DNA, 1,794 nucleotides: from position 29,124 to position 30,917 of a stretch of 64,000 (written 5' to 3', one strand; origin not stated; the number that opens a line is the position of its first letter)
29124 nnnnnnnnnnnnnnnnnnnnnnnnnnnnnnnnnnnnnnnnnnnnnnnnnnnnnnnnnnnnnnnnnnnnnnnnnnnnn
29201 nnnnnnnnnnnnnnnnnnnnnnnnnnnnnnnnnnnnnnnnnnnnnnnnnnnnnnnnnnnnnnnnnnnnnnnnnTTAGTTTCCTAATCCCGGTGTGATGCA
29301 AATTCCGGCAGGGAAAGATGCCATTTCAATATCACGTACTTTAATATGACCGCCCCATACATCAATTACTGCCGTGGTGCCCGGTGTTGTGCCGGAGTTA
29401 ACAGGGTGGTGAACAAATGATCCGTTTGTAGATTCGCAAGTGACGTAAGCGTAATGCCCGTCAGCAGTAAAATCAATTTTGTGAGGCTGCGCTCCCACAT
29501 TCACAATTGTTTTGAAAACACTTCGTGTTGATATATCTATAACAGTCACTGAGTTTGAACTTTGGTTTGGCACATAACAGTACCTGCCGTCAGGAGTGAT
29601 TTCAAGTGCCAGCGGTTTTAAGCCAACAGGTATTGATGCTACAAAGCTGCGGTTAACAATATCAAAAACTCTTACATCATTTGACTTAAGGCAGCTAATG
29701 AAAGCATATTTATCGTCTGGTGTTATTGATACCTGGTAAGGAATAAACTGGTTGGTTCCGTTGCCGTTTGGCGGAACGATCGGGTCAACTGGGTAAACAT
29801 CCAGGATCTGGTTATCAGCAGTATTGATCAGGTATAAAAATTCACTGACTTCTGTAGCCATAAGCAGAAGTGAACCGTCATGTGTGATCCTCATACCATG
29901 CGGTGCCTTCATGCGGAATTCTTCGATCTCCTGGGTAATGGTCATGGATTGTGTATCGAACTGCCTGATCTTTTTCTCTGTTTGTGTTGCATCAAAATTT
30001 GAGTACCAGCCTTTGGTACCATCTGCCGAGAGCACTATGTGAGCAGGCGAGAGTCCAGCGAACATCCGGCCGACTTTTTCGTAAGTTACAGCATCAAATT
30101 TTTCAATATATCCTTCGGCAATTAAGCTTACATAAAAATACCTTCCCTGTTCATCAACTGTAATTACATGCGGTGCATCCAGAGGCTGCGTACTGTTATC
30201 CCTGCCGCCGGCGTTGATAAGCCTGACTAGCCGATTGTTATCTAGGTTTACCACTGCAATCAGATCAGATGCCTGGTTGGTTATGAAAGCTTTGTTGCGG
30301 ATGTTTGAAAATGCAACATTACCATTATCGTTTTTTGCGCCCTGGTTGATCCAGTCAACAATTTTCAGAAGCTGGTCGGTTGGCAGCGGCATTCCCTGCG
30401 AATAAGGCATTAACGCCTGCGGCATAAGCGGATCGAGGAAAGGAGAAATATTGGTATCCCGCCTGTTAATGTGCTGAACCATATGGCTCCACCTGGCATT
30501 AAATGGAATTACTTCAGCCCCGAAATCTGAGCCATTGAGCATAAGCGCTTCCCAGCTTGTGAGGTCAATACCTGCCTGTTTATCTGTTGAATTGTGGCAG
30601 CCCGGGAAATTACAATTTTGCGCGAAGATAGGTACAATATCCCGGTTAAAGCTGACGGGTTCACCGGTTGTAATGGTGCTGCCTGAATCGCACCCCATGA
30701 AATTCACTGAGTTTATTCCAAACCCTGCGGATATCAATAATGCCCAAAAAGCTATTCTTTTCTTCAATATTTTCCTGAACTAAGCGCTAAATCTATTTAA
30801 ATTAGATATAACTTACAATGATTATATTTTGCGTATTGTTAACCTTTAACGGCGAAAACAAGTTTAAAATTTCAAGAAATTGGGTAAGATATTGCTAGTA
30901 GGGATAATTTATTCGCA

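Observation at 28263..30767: Abutting lipoprotein pair: cytochrome-c-like/YVTN propeller protein plus double RskA-like-domain protein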

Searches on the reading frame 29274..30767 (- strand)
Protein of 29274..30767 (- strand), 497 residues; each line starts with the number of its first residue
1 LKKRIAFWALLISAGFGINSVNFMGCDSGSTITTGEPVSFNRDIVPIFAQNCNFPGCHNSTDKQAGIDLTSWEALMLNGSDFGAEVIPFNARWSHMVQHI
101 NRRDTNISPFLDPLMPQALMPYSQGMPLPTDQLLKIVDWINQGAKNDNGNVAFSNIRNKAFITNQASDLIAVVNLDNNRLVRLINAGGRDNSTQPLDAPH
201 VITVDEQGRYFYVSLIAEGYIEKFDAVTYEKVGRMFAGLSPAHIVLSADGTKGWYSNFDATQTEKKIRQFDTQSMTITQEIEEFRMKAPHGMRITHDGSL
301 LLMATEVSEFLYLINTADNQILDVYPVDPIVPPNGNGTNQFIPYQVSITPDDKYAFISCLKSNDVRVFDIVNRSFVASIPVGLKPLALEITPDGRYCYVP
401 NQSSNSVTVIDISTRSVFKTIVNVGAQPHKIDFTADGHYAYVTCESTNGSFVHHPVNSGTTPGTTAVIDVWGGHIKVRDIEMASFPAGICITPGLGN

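Call 3: search_protein_families(library=pfam, proteins=[window:29274-30767:-], max_evalue=1)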
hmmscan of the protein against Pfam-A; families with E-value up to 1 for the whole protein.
window:29274-30767:- (497 aa): 10 families
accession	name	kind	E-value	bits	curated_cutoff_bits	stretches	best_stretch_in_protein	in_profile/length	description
PF25174.1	Beta-prop_THOC3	-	1.1e-10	41.4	305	1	345-448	51-152/272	THOC3 beta-propeller domain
PF10282.15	Lactonase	-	3e-10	40.3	21.7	1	343-414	246-322/344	Lactonase, 7-bladed beta-propeller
PF21783.3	YNCE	-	5.3e-07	29.7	27.1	1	341-444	198-302/339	YNCE-like beta-propeller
PF02239.22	Cytochrom_D1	-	5.7e-07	28.8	25.5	2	350-427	45-121/368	Cytochrome D1 heme domain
PF23414.1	Beta-prop_EML_2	-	0.00049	20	90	1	353-446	10-102/266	Echinoderm microtubule-associated protein second beta-propeller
PF07635.16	PSCyt1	-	0.00056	20.9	22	1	56-105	3-51/59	Planctomycete cytochrome C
PF23393.2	Beta-prop_WDR90_POC16_2nd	-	0.013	15.1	60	0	263-306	199-242/291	WDR90/POC16, second beta-propeller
PF21959.2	DUF6923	-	0.014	15.7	27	1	389-461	93-164/234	Repeat of unknown function (DUF6923)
PF05694.17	SBP56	-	0.14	11.3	34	0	346-374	309-337/453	56kDa selenium binding protein (SBP56)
PF08309.17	LVIVD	-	0.67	9.8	20.2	0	394-416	11-32/42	LVIVD repeat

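Call 4: search_protein_families(library=ncbifam, proteins=[window:29274-30767:-], max_evalue=1)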
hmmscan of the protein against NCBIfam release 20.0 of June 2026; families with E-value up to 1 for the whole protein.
window:29274-30767:- (497 aa): 15 families
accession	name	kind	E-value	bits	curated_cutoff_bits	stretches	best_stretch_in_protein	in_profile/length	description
NF052460.1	L-NosZ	equivalog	1.4e-34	119.5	700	3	161-396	58-271/480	clade III lactonase-type nitrous-oxide reductase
TIGR03866.1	PQQ_ABC_repeats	subfamily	1.3e-29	103.3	287.3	2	343-449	43-148/310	PQQ-dependent catabolism-associated beta-propeller protein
NF052340.1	hydrazine_beta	equivalog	4.1e-20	72.2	560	2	339-446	31-137/372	hydrazine synthase subunit beta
TIGR02276.1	beta_rpt_yvtn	repeat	9.2e-19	67.2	27.85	2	392-431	1-39/42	beta-propeller repeat protein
NF052342.1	hydrazine_BC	exception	2.6e-17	62.3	1250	2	338-447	36-144/690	hydrazine synthase subunit beta-gamma fusion subunit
NF052280.1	7_blade_YncE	equivalog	1.6e-13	50.2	400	2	270-444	155-317/338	7-bladed beta-propeller protein YncE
NF038117.1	choice_anch_I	subfamily_domain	2e-11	43.5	300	3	405-475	75-140/458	choice-of-anchor I family protein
NF048007.1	MmpL3Stblzr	equivalog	6.4e-07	28.9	600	1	343-482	93-231/366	MmpL3/TtfA transport complex stabilizer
NF008258.1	PRK11028.1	equivalog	3.5e-06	26.3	370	1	389-423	235-269/330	6-phosphogluconolactonase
TIGR03907.1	QH_beta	equivalog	0.00021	20.5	223.2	1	361-422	9-73/338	quinohemoprotein amine dehydrogenase subunit beta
NF050136.1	PGL_lacton_Staph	exception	0.00064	18.8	500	1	346-412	148-218/341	6-phosphogluconolactonase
NF052453.1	MthilOxMtoX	equivalog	0.03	12.8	650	1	304-372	256-320/408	methanethiol oxidase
TIGR02439.1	catechol_proteo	equivalog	0.036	13.1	392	0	195-250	168-226/285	catechol 1,2-dioxygenase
NF008873.0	PRK11909.1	equivalog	0.17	11.7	225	0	369-414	146-190/230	cobalt transporter CbiM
NF046110.1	RNaseP1Mthb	equivalog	0.18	11.9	90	0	261-304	33-77/88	ribonuclease P protein component 1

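Call 6: find_homologous_proteins(query=window:29274-30767:-)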
Query window:29274-30767:- (497 aa): 620 proteins with E <= 0.001 among 6732 candidates; the best 120 are listed.
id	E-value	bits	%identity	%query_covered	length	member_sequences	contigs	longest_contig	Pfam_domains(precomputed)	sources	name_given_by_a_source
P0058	0.0e+0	1126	98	100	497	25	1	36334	PF22494.4,PF10282.16,PF25174.2,PF21783.3,PF02239.23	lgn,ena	-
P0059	8.3e-264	894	75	100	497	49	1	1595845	PF22494.4,PF10282.16,PF25174.2,PF21783.3,PF02239.23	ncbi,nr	ncbi:MAG: beta-propeller fold lactonase family protein [Ignavibacteria bacterium]|nr:beta-propeller 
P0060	1.8e-262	889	75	100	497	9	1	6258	PF22494.4,PF10282.16,PF25174.2,PF21783.3,PF02239.23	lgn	-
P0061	1.2e-259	880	74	100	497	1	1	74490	PF22494.4,PF10282.16,PF25174.2,PF21783.3,PF02239.23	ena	-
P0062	1.6e-256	870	75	98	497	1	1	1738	PF22494.4,PF10282.16,PF25174.2,PF21783.3,PF02239.23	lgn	-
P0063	1.0e-244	831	70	100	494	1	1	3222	PF22494.4,PF10282.16,PF25174.2,PF21783.3,PF02239.23,PF23414.2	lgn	-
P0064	1.1e-244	831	71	100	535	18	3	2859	PF22494.4,PF10282.16,PF25174.2,PF21783.3,PF02239.23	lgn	-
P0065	1.4e-243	827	69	100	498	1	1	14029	PF22494.4,PF10282.16,PF25174.2,PF21783.3,PF02239.23,PF23414.2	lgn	-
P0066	4.1e-243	826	70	100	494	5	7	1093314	PF22494.4,PF10282.16,PF25174.2,PF21783.3,PF02239.23,PF23414.2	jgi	-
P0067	4.7e-243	825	74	95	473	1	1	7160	PF22494.4,PF10282.16,PF25174.2,PF21783.3,PF02239.23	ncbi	-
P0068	8.6e-243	824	73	95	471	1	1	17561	PF22494.4,PF10282.16,PF25174.2,PF21783.3,PF02239.23,PF23414.2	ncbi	-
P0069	1.7e-242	823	71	100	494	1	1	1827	PF22494.4,PF10282.16,PF25174.2,PF21783.3,PF02239.23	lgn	-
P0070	3.8e-242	822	70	100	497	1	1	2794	PF22494.4,PF10282.16,PF25174.2,PF21783.3,PF02239.23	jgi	jgi:YVTN family beta-propeller protein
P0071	1.1e-241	821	70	100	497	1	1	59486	PF22494.4,PF10282.16,PF25174.2,PF21783.3,PF02239.23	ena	-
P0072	2.9e-240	816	70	100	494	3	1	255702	PF22494.4,PF10282.16,PF25174.2,PF21783.3,PF02239.23,PF23414.2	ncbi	-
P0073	1.2e-239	814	69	100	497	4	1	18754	PF22494.4,PF10282.16,PF25174.2,PF21783.3,PF02239.23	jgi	-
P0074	3.4e-237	806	72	95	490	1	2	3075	PF22494.4,PF10282.16,PF25174.2,PF21783.3,PF02239.23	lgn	-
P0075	1.2e-235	801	69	100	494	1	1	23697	PF22494.4,PF10282.16,PF25174.2,PF21783.3,PF02239.23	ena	-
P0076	2.2e-235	800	70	98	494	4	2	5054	PF22494.4,PF10282.16,PF25174.2,PF21783.3,PF02239.23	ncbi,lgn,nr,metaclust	ncbi:MAG: hypothetical protein UZ05_CHB002000816 [Chlorobi bacterium OLB5]|nr:MAG: hypothetical prot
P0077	2.5e-235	800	67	100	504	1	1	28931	PF22494.4,PF10282.16,PF25174.2,PF21783.3,PF02239.23,PF23414.2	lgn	-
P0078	3.3e-234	796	69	100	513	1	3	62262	PF22494.4,PF10282.16,PF25174.2,PF21783.3,PF02239.23,PF23414.2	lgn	-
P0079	1.1e-233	794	67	100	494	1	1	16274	PF22494.4,PF10282.16,PF25174.2,PF21783.3,PF02239.23,PF23414.2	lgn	-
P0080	2.7e-233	793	68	100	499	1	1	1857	PF22494.4,PF10282.16,PF25174.2,PF21783.3,PF02239.23,PF23414.2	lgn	-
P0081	7.7e-233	792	68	100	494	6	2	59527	PF22494.4,PF10282.16,PF25174.2,PF21783.3,PF02239.23,PF23414.2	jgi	-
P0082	8.1e-233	792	68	96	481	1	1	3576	PF22494.4,PF10282.16,PF25174.2,PF21783.3,PF02239.23,PF23414.2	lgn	-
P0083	2.6e-231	787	67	100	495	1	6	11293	PF22494.4,PF10282.16,PF25174.2,PF21783.3,PF02239.23,PF23414.2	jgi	jgi:YVTN family beta-propeller protein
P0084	7.8e-231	785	69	100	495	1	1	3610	PF22494.4,PF10282.16,PF25174.2,PF21783.3,PF02239.23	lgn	-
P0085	3.1e-230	783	69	98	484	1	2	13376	PF22494.4,PF10282.16,PF25174.2,PF21783.3,PF02239.23,PF23414.2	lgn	-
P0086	3.6e-230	783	66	100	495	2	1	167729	PF22494.4,PF10282.16,PF25174.2,PF21783.3,PF02239.23,PF23414.2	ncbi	-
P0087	5.2e-230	782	71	94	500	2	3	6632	PF22494.4,PF10282.16,PF25174.2,PF21783.3,PF02239.23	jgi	jgi:YVTN family beta-propeller protein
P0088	4.9e-229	779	67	100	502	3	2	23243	PF22494.4,PF10282.16,PF25174.2,PF21783.3,PF02239.23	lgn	-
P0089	5.6e-227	772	67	100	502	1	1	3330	PF22494.4,PF10282.16,PF25174.2,PF21783.3,PF02239.23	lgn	-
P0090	3.0e-226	770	68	97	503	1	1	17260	PF22494.4,PF10282.16,PF25174.2,PF21783.3,PF02239.23,PF23414.2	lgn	-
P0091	7.7e-221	752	68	97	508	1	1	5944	PF22494.4,PF10282.16,PF25174.2,PF21783.3,PF02239.23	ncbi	-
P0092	1.0e-217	742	64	100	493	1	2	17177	PF22494.4,PF10282.16,PF25174.2,PF21783.3,PF02239.23,PF23414.2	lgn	-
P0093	1.1e-217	742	63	100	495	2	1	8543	PF22494.4,PF10282.16,PF25174.2,PF21783.3,PF02239.23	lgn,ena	-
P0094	3.3e-216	737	66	100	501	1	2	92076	PF22494.4,PF10282.16,PF25174.2,PF21783.3,PF02239.23,PF23414.2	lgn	-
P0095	9.5e-216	735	65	96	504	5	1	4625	PF22494.4,PF10282.16,PF25174.2,PF21783.3,PF02239.23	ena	-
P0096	3.0e-215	734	64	100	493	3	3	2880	PF22494.4,PF10282.16,PF25174.2,PF24814.2,PF21783.3,PF02239.23,PF23414.2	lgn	-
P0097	5.0e-215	733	66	96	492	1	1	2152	PF22494.4,PF10282.16,PF25174.2,PF21783.3,PF02239.23,PF23414.2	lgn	-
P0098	1.3e-212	725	66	96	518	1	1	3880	PF22494.4,PF10282.16,PF25174.2,PF21783.3,PF02239.23,PF23414.2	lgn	-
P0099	3.3e-211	720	63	96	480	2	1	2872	PF22494.4,PF10282.16,PF25174.2,PF21783.3,PF02239.23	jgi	-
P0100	7.2e-211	719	62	100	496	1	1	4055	PF22494.4,PF10282.16,PF25174.2,PF21783.3,PF02239.23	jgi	jgi:YVTN family beta-propeller protein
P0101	3.5e-210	717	64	100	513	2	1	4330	PF22494.4,PF10282.16,PF25174.2,PF21783.3,PF02239.23,PF23414.2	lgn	-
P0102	1.3e-209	715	68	91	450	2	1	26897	PF22494.4,PF10282.16,PF25174.2,PF21783.3,PF02239.23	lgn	-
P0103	6.6e-209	713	63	100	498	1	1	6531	PF22494.4,PF10282.16,PF25174.2,PF21783.3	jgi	jgi:YVTN family beta-propeller protein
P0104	3.3e-208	710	63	100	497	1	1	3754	PF22494.4,PF10282.16,PF25174.2,PF21783.3,PF02239.23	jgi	-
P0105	6.5e-207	706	63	96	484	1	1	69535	PF22494.4,PF10282.16,PF25174.2,PF21783.3,PF02239.23,PF23414.2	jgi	-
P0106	5.7e-206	703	62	100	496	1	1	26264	PF22494.4,PF10282.16,PF25174.2,PF21783.3,PF02239.23,PF23414.2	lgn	-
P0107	1.4e-205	702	61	99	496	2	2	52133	PF22494.4,PF10282.16,PF25174.2,PF21783.3,PF02239.23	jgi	-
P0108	2.1e-204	698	63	95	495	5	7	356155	PF22494.4,PF10282.16,PF25174.2,PF21783.3,PF02239.23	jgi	jgi:YVTN family beta-propeller protein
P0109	2.9e-195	668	66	86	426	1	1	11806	PF22494.4,PF10282.16,PF25174.2,PF21783.3,PF02239.23,PF23414.2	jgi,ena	-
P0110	3.3e-193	661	69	85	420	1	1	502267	PF22494.4,PF10282.16,PF25174.2,PF21783.3,PF02239.23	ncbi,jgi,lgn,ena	-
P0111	5.7e-191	654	69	78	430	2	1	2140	PF22494.4,PF10282.16,PF25174.2,PF02239.23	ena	-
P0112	9.5e-191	653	61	96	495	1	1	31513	PF22494.4,PF10282.16,PF25174.2,PF21783.3,PF02239.23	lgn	-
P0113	1.1e-189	649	70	81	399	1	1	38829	PF22494.4,PF10282.16,PF25174.2,PF21783.3,PF02239.23,PF23414.2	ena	-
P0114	2.4e-188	645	58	95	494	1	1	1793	PF22494.4,PF10282.16,PF25174.2,PF21783.3,PF02239.23,PF23414.2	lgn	-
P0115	7.1e-183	627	58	98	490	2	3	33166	PF22494.4,PF10282.16,PF25174.2,PF21783.3,PF02239.23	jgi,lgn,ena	-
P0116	7.0e-180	617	58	95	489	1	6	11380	PF22494.4,PF10282.16,PF25174.2,PF21783.3,PF02239.23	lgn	-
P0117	8.6e-179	613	56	99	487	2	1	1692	PF22494.4,PF10282.16,PF25174.2,PF21783.3,PF02239.23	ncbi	-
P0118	5.0e-178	611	53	99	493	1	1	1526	PF22494.4,PF10282.16,PF25174.2,PF21783.3,PF02239.23,PF23414.2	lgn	-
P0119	1.0e-176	607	55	99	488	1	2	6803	PF22494.4,PF10282.16,PF25174.2,PF21783.3,PF02239.23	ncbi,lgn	-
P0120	2.9e-176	605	56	95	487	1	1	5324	PF22494.4,PF10282.16,PF25174.2,PF21783.3,PF02239.23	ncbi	ncbi:MAG: beta-propeller fold lactonase family protein [Ignavibacteria bacterium]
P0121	3.0e-176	605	55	96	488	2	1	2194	PF22494.4,PF10282.16,PF25174.2,PF02239.23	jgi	-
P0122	1.9e-175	602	57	92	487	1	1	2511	PF22494.4,PF10282.16,PF25174.2,PF02239.23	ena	-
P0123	2.1e-175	602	53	99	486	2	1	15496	PF22494.4,PF10282.16,PF25174.2,PF21783.3,PF02239.23,PF23414.2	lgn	-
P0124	3.5e-175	601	56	95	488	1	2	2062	PF22494.4,PF10282.16,PF25174.2,PF21783.3,PF02239.23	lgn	-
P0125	4.2e-175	601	56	95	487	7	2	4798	PF22494.4,PF10282.16,PF25174.2,PF21783.3,PF02239.23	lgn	-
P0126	5.9e-175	601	67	77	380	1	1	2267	PF22494.4,PF10282.16,PF25174.2,PF21783.3,PF02239.23,PF23414.2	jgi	jgi:YVTN family beta-propeller protein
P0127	2.5e-173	595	54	94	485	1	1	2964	PF22494.4,PF10282.16,PF25174.2,PF02239.23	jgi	-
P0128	2.7e-173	595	55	99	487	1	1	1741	PF22494.4,PF10282.16,PF25174.2,PF02239.23,PF23414.2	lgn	-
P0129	4.7e-173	594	55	99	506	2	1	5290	PF22494.4,PF10282.16,PF25174.2,PF21783.3,PF02239.23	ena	-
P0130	8.0e-173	594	54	98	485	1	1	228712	PF22494.4,PF10282.16,PF25174.2,PF21783.3,PF02239.23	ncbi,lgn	-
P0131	1.9e-172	592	55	95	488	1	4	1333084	PF22494.4,PF10282.16,PF25174.2,PF21783.3,PF02239.23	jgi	jgi:YVTN family beta-propeller protein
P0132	3.1e-172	592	53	99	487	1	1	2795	PF22494.4,PF10282.16,PF25174.2,PF21783.3,PF02239.23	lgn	-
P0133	2.2e-171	589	54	99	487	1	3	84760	PF22494.4,PF10282.16,PF25174.2,PF21783.3,PF02239.23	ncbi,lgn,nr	ncbi:MAG: beta-propeller fold lactonase family protein [Chlorobi bacterium]|nr:beta-propeller fold l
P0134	2.4e-170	586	54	99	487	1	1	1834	PF22494.4,PF10282.16,PF25174.2,PF21783.3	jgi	jgi:YVTN family beta-propeller protein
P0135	5.0e-170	584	54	97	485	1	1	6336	PF22494.4,PF10282.16,PF25174.2,PF21783.3,PF02239.23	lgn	-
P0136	2.3e-169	582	55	95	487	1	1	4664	PF22494.4,PF10282.16,PF25174.2,PF02239.23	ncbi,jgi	ncbi:MAG TPA: beta-propeller fold lactonase family protein [Ignavibacteria bacterium]|jgi:YVTN famil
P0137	9.4e-168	577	54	96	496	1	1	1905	PF22494.4,PF10282.16,PF25174.2,PF21783.3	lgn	-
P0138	1.6e-165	570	54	96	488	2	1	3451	PF22494.4,PF10282.16,PF25174.2,PF21783.3,PF02239.23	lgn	-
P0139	2.4e-164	566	49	99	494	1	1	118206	PF22494.4,PF10282.16,PF25174.2,PF21783.3,PF02239.23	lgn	-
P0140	8.3e-164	564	52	100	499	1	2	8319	PF22494.4,PF10282.16,PF25174.2,PF21783.3,PF02239.23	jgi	jgi:YVTN family beta-propeller protein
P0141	2.2e-162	559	51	99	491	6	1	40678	PF22494.4,PF10282.16,PF25174.2,PF21783.3,PF02239.23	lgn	-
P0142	3.4e-159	549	52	99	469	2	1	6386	PF22494.4,PF10282.16,PF25174.2,PF21783.3,PF02239.23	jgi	jgi:YVTN family beta-propeller protein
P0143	5.8e-157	541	54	91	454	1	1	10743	PF22494.4,PF10282.16,PF25174.2,PF21783.3,PF02239.23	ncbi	-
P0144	1.0e-154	534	51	96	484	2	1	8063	PF22494.4,PF10282.16,PF25174.2,PF01731.27,PF21783.3,PF02239.23,PF23414.2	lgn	-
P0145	3.3e-153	529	49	94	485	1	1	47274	PF22494.4,PF10282.16,PF25174.2,PF21783.3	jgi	-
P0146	1.8e-150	520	51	95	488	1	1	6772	PF22494.4,PF10282.16,PF25174.2,PF02239.23,PF23414.2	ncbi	-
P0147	8.7e-150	518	50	94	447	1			PF22494.4,PF10282.16,PF25174.2,PF02239.23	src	-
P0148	2.9e-149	516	49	98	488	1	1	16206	PF22494.4,PF10282.16,PF25174.2,PF21783.3,PF02239.23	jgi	jgi:YVTN family beta-propeller protein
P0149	3.2e-148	513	70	66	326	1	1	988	PF22494.4,PF10282.16,PF25174.2,PF21783.3,PF02239.23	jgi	jgi:YVTN family beta-propeller protein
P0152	3.4e-143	496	53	84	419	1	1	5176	PF22494.4,PF10282.16,PF25174.2,PF02239.23,PF23414.2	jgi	-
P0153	2.8e-142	493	49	95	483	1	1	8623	PF22494.4,PF10282.16,PF21783.3,PF02239.23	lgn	-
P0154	1.9e-140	487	49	98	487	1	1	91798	PF22494.4,PF10282.16,PF21783.3,PF02239.23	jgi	jgi:YVTN family beta-propeller protein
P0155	8.2e-131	455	54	76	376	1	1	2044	PF22494.4,PF10282.16,PF25174.2,PF21783.3,PF02239.23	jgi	jgi:YVTN family beta-propeller protein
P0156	3.2e-125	437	67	57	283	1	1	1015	PF22494.4,PF10282.16,PF25174.2,PF21783.3,PF02239.23,PF23414.2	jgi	jgi:YVTN family beta-propeller protein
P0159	2.8e-118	414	42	99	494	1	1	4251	PF22494.4,PF10282.16,PF25174.2,PF02239.23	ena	-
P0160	1.3e-116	408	43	98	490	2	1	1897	PF22494.4,PF10282.16,PF25174.2,PF21783.3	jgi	jgi:YVTN family beta-propeller protein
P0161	2.3e-116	407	45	89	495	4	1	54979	PF22494.4,PF10282.16,PF25174.2,PF21783.3,PF02239.23,PF23414.2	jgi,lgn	jgi:YVTN family beta-propeller protein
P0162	4.0e-116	407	51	71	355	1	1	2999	PF22494.4,PF10282.16,PF25174.2,PF21783.3,PF02239.23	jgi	jgi:YVTN family beta-propeller protein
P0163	2.1e-115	404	44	88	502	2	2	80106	PF22494.4,PF10282.16,PF25174.2,PF23381.2,PF21783.3,PF02239.23,PF23414.2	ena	-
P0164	5.7e-114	400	43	99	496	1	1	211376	PF22494.4,PF10282.16,PF25174.2,PF23414.2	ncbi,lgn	ncbi:hypothetical protein BH10BAC5_BH10BAC5_00740 [soil metagenome]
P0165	2.0e-113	398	41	99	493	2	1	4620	PF22494.4,PF10282.16,PF25174.2,PF23381.2,PF21783.3,PF02239.23,PF23414.2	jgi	-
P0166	2.9e-113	397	41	99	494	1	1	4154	PF22494.4,PF10282.16,PF25174.2,PF05694.18,PF21783.3,PF23414.2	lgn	-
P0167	3.0e-113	397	44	89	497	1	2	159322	PF22494.4,PF10282.16,PF25174.2,PF21783.3,PF16819.12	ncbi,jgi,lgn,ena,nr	ncbi:MAG TPA: beta-propeller fold lactonase family protein [Ignavibacteria bacterium]|nr:beta-propel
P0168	3.4e-113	397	42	99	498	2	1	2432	PF22494.4,PF10282.16,PF25174.2,PF21783.3,PF01436.28,PF23414.2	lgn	-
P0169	4.5e-113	397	40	99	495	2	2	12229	PF22494.4,PF10282.16,PF25174.2,PF21783.3,PF02239.23,PF23414.2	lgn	-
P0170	8.9e-113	396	43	89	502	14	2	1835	PF22494.4,PF10282.16,PF25174.2,PF21783.3,PF02239.23,PF23414.2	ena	-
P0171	6.0e-112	393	44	89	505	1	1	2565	PF22494.4,PF10282.16,PF25174.2,PF21783.3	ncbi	ncbi:MAG: beta-propeller fold lactonase family protein [Ignavibacteria bacterium]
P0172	1.3e-111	392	41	99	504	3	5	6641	PF22494.4,PF10282.16,PF25174.2,PF21783.3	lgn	-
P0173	1.5e-111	392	42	93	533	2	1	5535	PF22494.4,PF10282.16,PF25174.2,PF21783.3,PF02239.23,PF16819.12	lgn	-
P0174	2.7e-111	391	40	99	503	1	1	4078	PF22494.4,PF10282.16,PF25174.2,PF21783.3,PF02239.23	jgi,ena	-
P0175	3.0e-111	391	41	96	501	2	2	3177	PF22494.4,PF10282.16,PF25174.2,PF21783.3,PF02239.23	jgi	jgi:YVTN family beta-propeller protein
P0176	8.7e-111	389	44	89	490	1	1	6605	PF22494.4,PF10282.16,PF25174.2,PF21783.3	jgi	jgi:YVTN family beta-propeller protein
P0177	9.8e-111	389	45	88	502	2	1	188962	PF22494.4,PF10282.16,PF25174.2,PF21783.3,PF24684.2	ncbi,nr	ncbi:MAG: beta-propeller fold lactonase family protein [Ignavibacteria bacterium]|nr:beta-propeller 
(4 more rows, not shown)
